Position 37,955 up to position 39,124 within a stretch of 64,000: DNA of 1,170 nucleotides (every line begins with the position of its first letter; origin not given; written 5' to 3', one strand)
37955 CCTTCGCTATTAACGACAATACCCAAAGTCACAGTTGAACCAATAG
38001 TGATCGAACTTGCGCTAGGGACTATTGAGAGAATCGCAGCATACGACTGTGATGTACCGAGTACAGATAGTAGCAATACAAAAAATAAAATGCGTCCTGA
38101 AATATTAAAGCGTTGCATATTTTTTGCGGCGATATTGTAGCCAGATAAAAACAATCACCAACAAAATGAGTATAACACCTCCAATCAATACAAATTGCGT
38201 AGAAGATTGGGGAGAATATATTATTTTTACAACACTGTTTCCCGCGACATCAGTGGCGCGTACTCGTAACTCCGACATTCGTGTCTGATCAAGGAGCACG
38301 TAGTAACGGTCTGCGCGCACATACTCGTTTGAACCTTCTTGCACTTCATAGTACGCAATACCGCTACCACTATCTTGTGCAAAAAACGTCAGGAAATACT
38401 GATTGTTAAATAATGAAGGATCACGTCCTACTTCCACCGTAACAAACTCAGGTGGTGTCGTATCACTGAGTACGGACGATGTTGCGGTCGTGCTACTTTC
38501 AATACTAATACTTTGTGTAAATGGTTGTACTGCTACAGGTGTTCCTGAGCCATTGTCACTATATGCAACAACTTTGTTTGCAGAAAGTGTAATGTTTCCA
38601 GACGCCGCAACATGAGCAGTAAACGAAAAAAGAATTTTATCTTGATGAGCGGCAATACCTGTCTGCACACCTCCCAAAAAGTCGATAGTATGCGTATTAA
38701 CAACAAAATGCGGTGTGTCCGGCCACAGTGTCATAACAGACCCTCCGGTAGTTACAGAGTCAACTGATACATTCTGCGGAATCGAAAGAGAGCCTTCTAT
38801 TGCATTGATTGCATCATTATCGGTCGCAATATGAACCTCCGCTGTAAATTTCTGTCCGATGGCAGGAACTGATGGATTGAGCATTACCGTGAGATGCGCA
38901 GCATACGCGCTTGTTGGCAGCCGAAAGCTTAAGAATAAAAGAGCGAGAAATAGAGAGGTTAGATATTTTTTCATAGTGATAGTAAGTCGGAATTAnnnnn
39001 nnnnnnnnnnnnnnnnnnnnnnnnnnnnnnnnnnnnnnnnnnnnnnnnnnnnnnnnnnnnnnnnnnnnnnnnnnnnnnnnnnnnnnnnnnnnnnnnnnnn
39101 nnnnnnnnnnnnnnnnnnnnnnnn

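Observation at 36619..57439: Operon for a cohesin-dockerin anchored 5,941-aa giant surface protein (marR - giant - cohesin - cohesin)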

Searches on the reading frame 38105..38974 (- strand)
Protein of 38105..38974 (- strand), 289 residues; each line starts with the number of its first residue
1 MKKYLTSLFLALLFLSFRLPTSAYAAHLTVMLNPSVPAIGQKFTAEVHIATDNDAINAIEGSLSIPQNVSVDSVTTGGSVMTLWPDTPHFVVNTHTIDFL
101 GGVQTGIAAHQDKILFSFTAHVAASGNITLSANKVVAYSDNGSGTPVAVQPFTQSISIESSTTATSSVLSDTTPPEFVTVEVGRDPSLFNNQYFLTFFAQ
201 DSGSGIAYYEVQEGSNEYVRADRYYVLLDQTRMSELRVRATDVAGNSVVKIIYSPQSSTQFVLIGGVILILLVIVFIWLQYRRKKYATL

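Call 8: search_protein_families(library=pfam, proteins=[window:38108-38974:-], max_evalue=0.01)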
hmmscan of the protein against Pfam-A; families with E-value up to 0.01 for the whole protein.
window:38108-38974:- (289 aa): 2 families
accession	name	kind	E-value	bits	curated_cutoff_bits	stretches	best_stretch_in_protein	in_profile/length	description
PF24893.1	DUF7743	-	0.00079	19.6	27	0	170-215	2-44/120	Domain of unknown function (DUF7743)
PF17410.7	Stevor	-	0.0048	16.9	25.4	1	241-285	219-263/275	Subtelomeric Variable Open Reading frame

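Call 10: find_encoding_contigs(protein=window:38105-38974:-, flank=10000, max_places=6)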
Protein window:38105-38974:- (289 aa): 1 contig read that carries it; 1 place shown.
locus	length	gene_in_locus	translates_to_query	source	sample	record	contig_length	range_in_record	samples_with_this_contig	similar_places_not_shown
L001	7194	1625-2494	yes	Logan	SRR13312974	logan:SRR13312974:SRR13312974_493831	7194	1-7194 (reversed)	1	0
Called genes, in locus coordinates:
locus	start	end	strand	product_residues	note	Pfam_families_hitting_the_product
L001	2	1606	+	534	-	?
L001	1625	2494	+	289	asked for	-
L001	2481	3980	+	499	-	PF19077:Big_13 (faint)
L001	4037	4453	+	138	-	PF08570:DUF1761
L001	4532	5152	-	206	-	-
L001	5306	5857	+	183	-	-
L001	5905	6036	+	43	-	PF18919:DUF5670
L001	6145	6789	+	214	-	PF01471:PG_binding_1, PF16656:Pur_ac_phosph_N (weak)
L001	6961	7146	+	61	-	PF00462:Glutaredoxin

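Call 11: find_homologous_proteins(query=window:38108-38974:-, max_evalue=0.001)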
Query window:38108-38974:- (289 aa): 16 proteins with E <= 0.001 among 2049 candidates.
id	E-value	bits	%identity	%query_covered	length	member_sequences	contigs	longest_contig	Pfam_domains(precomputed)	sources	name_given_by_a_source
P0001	1.2e-182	623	100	100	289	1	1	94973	-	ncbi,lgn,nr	ncbi:MAG: hypothetical protein JWO50_731 [Candidatus Kaiserbacteria bacterium]|nr:hypothetical prote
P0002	1.1e-52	197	39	96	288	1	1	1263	-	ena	-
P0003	1.1e-38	151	36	90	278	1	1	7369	-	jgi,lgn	jgi:hypothetical protein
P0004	1.1e-35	142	35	94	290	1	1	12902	PF24893.1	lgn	-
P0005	1.9e-33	134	32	98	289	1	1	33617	-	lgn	-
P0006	3.4e-32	130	35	98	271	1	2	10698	-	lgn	-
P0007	1.2e-30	125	33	97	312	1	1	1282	-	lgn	-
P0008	2.0e-28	118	31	99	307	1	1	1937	-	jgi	jgi:hypothetical protein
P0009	1.4e-26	112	31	85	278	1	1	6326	-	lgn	-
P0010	1.2e-19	89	32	98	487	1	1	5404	PF13366.13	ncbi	-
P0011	3.3e-18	84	30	87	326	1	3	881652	PF00963.25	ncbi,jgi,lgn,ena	jgi:hypothetical protein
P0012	5.8e-17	80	30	89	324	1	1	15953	-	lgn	-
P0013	1.1e-15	76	30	89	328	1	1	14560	PF00963.25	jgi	jgi:hypothetical protein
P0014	1.8e-15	75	28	100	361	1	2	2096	-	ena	-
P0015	3.7e-9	55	26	85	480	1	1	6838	PF00963.25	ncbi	-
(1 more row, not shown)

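Call 13: search_solved_structures(query=A1, max_evalue=1, show_alignments=2)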
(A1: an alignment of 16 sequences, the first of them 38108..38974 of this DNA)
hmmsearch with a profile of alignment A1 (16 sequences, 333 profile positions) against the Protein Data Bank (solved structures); distinct sequences matched with E-value up to 1: 9.
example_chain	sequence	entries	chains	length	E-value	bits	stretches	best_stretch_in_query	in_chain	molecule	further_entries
6bt9_A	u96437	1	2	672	0.00014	24.5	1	177-269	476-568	Chitinase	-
5aoz_A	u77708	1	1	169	0.00034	23.3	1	25-81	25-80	PUTATIVE CELLULOSOMAL SCAFFOLDIN PROTEIN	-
5m2o_A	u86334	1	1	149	0.00037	23.2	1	26-81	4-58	Putative cellulosomal scaffoldin protein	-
5m2s_A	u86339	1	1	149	0.016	17.7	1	25-81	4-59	Putative cellulosomal scaffoldin protein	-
7y1b_A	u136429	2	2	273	0.12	14.8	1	226-325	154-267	Isoform 2 of Basigin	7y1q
4hgm_A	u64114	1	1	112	0.17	14.4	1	73-156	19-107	Shark V-NAR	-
8cxj_D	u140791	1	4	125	0.4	13.2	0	27-56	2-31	Surface protein R28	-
4iof_D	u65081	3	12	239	0.57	12.7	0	5-52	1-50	Fab-bound IDE, light chain | IDE-bound Fab light chain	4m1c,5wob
7lo7_L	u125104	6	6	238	0.94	11.9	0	5-52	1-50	Fab25 Light Chain | Fab36 Light Chain | NabFab LC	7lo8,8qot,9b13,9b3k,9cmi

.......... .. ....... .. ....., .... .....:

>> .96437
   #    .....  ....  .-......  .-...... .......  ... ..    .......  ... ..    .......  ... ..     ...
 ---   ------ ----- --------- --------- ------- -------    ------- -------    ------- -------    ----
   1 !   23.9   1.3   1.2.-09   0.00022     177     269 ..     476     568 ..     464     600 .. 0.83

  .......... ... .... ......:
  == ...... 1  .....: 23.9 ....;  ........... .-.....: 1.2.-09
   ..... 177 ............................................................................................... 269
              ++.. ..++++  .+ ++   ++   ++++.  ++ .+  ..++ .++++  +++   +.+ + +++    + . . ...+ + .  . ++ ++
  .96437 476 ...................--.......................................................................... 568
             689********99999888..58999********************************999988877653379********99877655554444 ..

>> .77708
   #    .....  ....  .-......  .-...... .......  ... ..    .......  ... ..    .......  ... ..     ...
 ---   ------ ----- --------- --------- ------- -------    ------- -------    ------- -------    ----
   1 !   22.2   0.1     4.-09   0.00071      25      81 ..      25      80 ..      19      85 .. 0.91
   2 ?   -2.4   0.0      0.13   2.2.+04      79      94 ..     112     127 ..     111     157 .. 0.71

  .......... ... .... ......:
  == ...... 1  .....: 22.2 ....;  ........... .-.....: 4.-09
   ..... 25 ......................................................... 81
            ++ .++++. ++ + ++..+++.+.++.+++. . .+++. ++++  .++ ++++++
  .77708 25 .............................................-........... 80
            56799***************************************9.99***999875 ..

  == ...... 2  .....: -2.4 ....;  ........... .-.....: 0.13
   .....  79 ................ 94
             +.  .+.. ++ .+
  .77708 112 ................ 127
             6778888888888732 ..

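Call 14: search_protein_families(library=pfam, alignment_id=A1, max_evalue=0.01)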
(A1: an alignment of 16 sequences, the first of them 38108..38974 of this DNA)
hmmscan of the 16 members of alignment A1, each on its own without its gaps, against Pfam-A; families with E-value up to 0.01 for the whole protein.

A. member 1, window:38108-38974:- (289 aa): 2 families
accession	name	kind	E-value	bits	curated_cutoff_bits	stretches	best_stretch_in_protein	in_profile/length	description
PF24893.1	DUF7743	-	0.00079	19.6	27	0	170-215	2-44/120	Domain of unknown function (DUF7743)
PF17410.7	Stevor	-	0.0048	16.9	25.4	1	241-285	219-263/275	Subtelomeric Variable Open Reading frame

B. families by the number of members that match (of 16 scanned): 5 families
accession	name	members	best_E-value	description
PF00963.24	Cohesin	6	5.6e-06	Cohesin domain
PF24893.1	DUF7743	3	4e-07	Domain of unknown function (DUF7743)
PF19077.6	Big_13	2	7.2e-05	Bacterial Ig-like domain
PF13366.12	PDDEXK_3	1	4.2e-24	PD-(D/E)XK nuclease superfamily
PF17410.7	Stevor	1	0.0048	Subtelomeric Variable Open Reading frame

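Call 21: predict_structure(alignment_id=A1)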
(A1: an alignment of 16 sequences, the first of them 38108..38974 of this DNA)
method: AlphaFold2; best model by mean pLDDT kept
length: 289 residues; sequences in the alignment: 16
mean_pLDDT: 90.2   pTM: 0.56
mean pLDDT of the five models: 90.2, 89.9, 88.7, 88.5, 88.0
residues with pLDDT >= 90: 212; 70-90: 54; 50-70: 18; < 50: 5
segments of 3 or more residues with pLDDT < 50: 163-167
pLDDT, mean of each block of 10 residues (from residue 1): 84 77 88 93 96 94 96 96 96 96 93 97 95 95 93 94 53 94 91 95 93 95 93 93 94 71 84 96 81
secondary structure, 60 per line:
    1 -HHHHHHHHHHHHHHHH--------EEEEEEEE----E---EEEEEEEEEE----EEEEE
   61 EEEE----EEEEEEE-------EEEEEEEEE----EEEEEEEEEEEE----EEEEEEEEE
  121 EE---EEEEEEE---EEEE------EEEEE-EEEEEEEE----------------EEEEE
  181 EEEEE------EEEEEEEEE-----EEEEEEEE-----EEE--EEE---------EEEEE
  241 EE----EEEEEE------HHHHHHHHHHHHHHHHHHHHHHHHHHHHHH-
elements in order: H2-17 E26-33 E42-51 E56-64 E69-75 E83-91 E96-107 E112-122 E126-132 E136-139 E146-150 E152-159 E176-185 E192-200 E206-213 E219-221 E224-226 E236-242 E247-252 H259-288

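Call 23: fold_search(model_id=the predicted structure, library=pdb)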
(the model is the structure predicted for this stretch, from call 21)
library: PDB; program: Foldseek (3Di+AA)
matches with E <= 10: 1524; with E <= 0.001: 130
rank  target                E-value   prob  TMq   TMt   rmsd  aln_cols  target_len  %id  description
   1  2w1n                  3.0e-09  1.00  0.38  0.47  19.3       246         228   11  cohesin and fibronectin type-III double module construct from the Clostridium perfringens glycoside hydrolase GH84C (released 2009-02-03)
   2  2vo8                  1.2e-06  1.00  0.37  0.75   3.9       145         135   11  Cohesin module from Clostridium perfringens ATCC13124 family 33 glycoside hydrolase. (released 2008-09-02)
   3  3l8q_D                1.2e-06  1.00  0.34  0.30  18.3       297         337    9  Structure analysis of the type II cohesin dyad from the adaptor ScaA scaffoldin of Acetivibrio cellulolyticus (released 2010-05-05)
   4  3l8q_C                1.7e-06  1.00  0.34  0.30  18.6       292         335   10  Structure analysis of the type II cohesin dyad from the adaptor ScaA scaffoldin of Acetivibrio cellulolyticus (released 2010-05-05)
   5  3l8q_A                1.9e-06  1.00  0.35  0.30  18.4       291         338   10  Structure analysis of the type II cohesin dyad from the adaptor ScaA scaffoldin of Acetivibrio cellulolyticus (released 2010-05-05)
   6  3l8q_B                2.6e-06  1.00  0.35  0.30  18.4       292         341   11  Structure analysis of the type II cohesin dyad from the adaptor ScaA scaffoldin of Acetivibrio cellulolyticus (released 2010-05-05)
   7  2jh2_A                4.1e-06  1.00  0.37  0.74   3.5       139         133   13  X-ray crystal structure of a cohesin-like module from Clostridium perfringens (released 2007-11-06)
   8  6kgc_A                5.9e-06  1.00  0.36  0.68   3.5       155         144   14  Crystal structure of CaDoc0917(R49D)-CaCohA2 complex at pH 5.4 (released 2020-07-08)
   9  6kgd_A                5.9e-06  1.00  0.36  0.66   3.7       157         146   13  Crystal structure of CaDoc0917(R49D)-CaCohA2 complex at pH 8.0 (released 2020-07-08)
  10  2jh2_C                6.8e-06  1.00  0.37  0.75   3.5       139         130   12  X-ray crystal structure of a cohesin-like module from Clostridium perfringens (released 2007-11-06)
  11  2xdh                  7.2e-06  1.00  0.36  0.71   3.5       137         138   19  Non-cellulosomal cohesin from the hyperthermophilic archaeon Archaeoglobus fulgidus (released 2010-05-26)
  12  2jh2_B                7.6e-06  1.00  0.37  0.73   3.5       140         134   13  X-ray crystal structure of a cohesin-like module from Clostridium perfringens (released 2007-11-06)
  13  4fl4_C                7.6e-06  1.00  0.38  0.36  16.2       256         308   11  Scaffoldin conformation and dynamics revealed by a ternary complex from the Clostridium thermocellum cellulosome (released 2012-06-27)
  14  6kgf_C                1.1e-05  1.00  0.37  0.67   3.4       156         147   13  Crystal structure of CaDoc0917(R16D)-CaCohA2 complex at pH 8.2 (released 2020-07-08)
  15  5m2s_A                1.3e-05  1.00  0.36  0.68   3.9       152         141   14  R. flavefaciens' third ScaB cohesin in complex with a group 1 dockerin (released 2017-07-05)
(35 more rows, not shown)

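Call 27: find_encoding_contigs(protein=P0005, flank=10000, max_places=2)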
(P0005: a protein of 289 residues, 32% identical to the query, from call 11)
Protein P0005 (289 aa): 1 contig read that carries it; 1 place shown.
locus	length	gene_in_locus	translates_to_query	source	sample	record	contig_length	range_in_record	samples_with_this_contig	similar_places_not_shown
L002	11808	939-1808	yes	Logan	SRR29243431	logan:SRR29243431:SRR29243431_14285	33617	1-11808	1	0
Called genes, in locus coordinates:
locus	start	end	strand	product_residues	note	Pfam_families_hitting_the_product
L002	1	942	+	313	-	?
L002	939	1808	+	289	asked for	-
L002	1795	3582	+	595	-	-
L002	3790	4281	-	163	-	PF01047:MarR, PF12802:MarR_2, PF13412:HTH_24 (weak)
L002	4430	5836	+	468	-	PF25917:BSH_RND (weak), PF25954:Beta-barrel_RND_2 (weak), PF25990:Beta-barrel_YknX, PF26002:Beta-barrel_AprE (faint), PF25967:RND-MFP_C (faint), PF25989:YknX_C (weak)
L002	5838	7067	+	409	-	PF02687:FtsX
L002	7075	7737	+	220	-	PF13481:AAA_25 (faint), PF00005:ABC_tran, PF13304:AAA_21 (faint)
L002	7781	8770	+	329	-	PF01926:MMR_HSR1, PF02421:FeoB_N (weak), PF06071:YchF-GTPase_C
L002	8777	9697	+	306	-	PF10672:Methyltrans_SAM (weak)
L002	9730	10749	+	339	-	PF18920:DUF5671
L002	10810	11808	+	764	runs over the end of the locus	PF00133:tRNA-synt_1, PF09334:tRNA-synt_1g, PF13603:tRNA-synt_1_2, PF00133:tRNA-synt_1, PF08264:Anticodon_1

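Call 28: find_encoding_contigs(protein=P0011, flank=10000, max_places=2)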
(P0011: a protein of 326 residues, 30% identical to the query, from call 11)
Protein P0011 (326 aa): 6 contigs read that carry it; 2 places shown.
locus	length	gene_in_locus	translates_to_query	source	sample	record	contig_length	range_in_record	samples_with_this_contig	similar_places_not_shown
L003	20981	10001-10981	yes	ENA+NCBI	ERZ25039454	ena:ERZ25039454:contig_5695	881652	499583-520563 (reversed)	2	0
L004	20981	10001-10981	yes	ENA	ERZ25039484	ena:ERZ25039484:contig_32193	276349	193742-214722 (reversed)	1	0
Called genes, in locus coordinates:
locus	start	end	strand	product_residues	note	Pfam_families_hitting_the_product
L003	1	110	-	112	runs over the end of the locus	PF01258:zf-dskA_traR (weak)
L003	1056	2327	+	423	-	PF08529:NusA_N, PF00575:S1 (faint), PF13184:KH_NusA_1st, PF26594:KH_NusA_2nd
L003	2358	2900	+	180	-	PF00719:Pyrophosphatase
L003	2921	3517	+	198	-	PF00574:CLP_protease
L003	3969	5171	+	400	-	PF00579:tRNA-synt_1b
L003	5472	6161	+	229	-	-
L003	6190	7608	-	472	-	-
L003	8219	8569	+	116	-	-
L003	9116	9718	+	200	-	-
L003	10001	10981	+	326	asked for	PF00963:Cohesin (faint)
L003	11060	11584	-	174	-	PF00011:HSP20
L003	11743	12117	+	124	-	-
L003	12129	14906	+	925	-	-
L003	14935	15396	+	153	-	-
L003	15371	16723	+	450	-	-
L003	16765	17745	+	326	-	-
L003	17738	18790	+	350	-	-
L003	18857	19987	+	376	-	-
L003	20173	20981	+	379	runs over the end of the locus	-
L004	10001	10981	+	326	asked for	PF00963:Cohesin (faint)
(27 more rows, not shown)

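Call 29: find_encoding_contigs(protein=P0004, flank=10000, max_places=2)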
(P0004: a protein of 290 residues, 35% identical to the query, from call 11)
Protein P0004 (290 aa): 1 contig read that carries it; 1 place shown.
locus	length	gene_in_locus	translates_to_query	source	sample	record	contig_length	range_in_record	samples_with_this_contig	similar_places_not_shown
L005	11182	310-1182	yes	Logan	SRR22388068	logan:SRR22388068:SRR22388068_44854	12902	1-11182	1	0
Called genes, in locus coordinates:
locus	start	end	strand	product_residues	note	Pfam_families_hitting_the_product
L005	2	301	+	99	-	?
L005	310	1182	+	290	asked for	PF24893:DUF7743 (weak)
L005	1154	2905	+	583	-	-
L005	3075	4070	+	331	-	PF01512:Complex1_51K, PF10589:NADH_4Fe-4S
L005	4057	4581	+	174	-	PF12822:ECF_trnsprt (weak)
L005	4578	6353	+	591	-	PF13510:Fer2_4, PF13237:Fer4_10 (faint), PF00037:Fer4 (weak), PF12838:Fer4_7 (weak), PF02906:Fe_hyd_lg_C, PF02256:Fe_hyd_SSU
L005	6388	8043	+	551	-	PF01558:POR, PF01855:POR_N, PF17147:PFOR_II (weak)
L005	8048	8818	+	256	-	PF02775:TPP_enzyme_C, PF12367:PFO_beta_C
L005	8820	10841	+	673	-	PF02629:CoA_binding, PF13380:CoA_binding_2, PF13607:Succ_CoA_lig, PF19045:Ligase_CoA_2 (weak), PF13549:ATP-grasp_5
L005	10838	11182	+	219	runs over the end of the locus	PF00174:Oxidored_molyb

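Call 35: find_related_loci(query=A2, collection=genome_contigs, flank=10000)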
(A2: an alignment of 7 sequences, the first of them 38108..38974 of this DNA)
Query A2 (289 aa) in genome_contigs; peptide patterns used: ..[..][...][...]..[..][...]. (x = any residue, [..] = any of these).
49 stretches matched a pattern; 43 encode a relative of the query (tblastn E <= 1e-3); 43 distinct loci.
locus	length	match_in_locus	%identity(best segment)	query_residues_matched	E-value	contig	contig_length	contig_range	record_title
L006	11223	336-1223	32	9-285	2e-42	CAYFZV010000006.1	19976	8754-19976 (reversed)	MAG TPA_asm: uncultured Gammaproteobacteria bacterium isolate ERP113451_co1_105 genome assembly, contig: NODE_3127_lengt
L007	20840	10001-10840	34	9-276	6e-41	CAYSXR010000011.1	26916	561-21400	MAG TPA_asm: uncultured Gammaproteobacteria bacterium isolate SRP286056_co2_340 genome assembly, contig: NODE_2559_lengt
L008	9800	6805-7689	29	1-283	3e-39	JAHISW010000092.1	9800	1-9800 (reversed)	MAG: Patescibacteria group bacterium isolate MM_PC_MetaG.mb.190 MM_PC_MetaG.mb.190_k141_1901781, whole genome shotgun se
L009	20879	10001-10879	32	1-285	5e-39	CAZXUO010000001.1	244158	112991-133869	MAG TPA_asm: uncultured Candidatus Saccharibacteria bacterium isolate SRP286056_co1_476 genome assembly, contig: NODE_16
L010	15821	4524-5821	35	3-286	1e-36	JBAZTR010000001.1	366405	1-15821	MAG: Patescibacteria group bacterium isolate SO_2017_GW1_208 NODE_201_length_366405_cov_3.417661_OW334_2017, whole genom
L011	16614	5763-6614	32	8-282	4e-36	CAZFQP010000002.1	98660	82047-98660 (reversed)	MAG TPA_asm: uncultured Candidatus Saccharibacteria bacterium isolate SRP278252_co1_731 genome assembly, contig: NODE_21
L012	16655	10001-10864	32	1-283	9e-36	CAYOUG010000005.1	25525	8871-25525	MAG TPA_asm: uncultured Candidatus Saccharibacteria bacterium isolate SRP278252_co2_18 genome assembly, contig: NODE_383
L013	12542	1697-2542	30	2-283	3e-34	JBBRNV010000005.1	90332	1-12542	MAG: Candidatus Paceibacteria bacterium isolate La1_metabat2.199 LA1C_B2.199_k141_100952L_90332_cov_33.3743, whole genom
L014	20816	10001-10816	35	33-285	2e-34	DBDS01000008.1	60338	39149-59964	MAG TPA_asm: Patescibacteria group bacterium UBA926 UBA926_contig_276, whole genome shotgun sequence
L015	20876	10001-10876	30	5-285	3e-34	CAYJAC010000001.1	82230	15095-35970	MAG TPA_asm: uncultured Candidatus Saccharibacteria bacterium isolate ERP123247_co1_236 genome assembly, contig: NODE_12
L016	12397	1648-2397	35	1-247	7e-34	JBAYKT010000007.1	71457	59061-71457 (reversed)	MAG: Patescibacteria group bacterium isolate SO_2016_GW1_86 scaffold00828_OW334_2016, whole genome shotgun sequence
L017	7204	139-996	29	4-289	1e-32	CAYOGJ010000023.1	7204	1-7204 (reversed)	MAG TPA_asm: uncultured Candidatus Saccharibacteria bacterium isolate SRP278252_co2_290 genome assembly, contig: NODE_22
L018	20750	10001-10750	34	1-247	6e-32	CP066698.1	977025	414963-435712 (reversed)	MAG: Candidatus Falkowbacteria bacterium isolate NC_groundwater_1683_Pr3_B-0.1um_40_26 chromosome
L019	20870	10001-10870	31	1-285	1e-31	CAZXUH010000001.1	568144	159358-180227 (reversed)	MAG TPA_asm: uncultured Candidatus Saccharibacteria bacterium isolate SRP292972_co3_33 genome assembly, contig: NODE_13_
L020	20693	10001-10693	31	39-261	9e-31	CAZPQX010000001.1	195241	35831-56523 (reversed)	MAG TPA_asm: uncultured Candidatus Saccharibacteria bacterium isolate SRP292972_co1_63 genome assembly, contig: NODE_101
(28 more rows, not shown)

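Call 75: search_protein_representatives(alignment_id=A1)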
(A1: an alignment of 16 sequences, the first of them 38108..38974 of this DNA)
Query: 16 sequences, 333 profile positions. Proteins with E-value up to 0.001 (for the whole library): 15379; up to 1e-10: 8421; up to 1e-30: 4663. The best 150 are listed.
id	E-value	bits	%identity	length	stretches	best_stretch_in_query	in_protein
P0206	0.0e+00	1543.0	-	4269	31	178-261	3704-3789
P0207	9.2e-249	840.4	-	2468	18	179-262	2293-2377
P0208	1.4e-160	550.5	-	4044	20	177-261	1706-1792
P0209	3.5e-157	539.3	-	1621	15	177-262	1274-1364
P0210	3.6e-148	509.7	-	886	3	7-299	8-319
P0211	1.5e-132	458.4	-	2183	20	177-262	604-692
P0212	5.4e-132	456.5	-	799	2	13-299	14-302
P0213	1.9e-131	454.7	-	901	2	5-299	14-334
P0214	2.5e-128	444.5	-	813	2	12-295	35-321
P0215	3.4e-127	440.8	-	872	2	3-295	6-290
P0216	1.3e-126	438.9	-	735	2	14-295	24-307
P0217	3.9e-126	437.3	-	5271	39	178-259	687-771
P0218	4.0e-122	424.1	-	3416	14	174-259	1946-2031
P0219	1.5e-120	418.9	-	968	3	12-299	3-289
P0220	1.8e-117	408.8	-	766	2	11-294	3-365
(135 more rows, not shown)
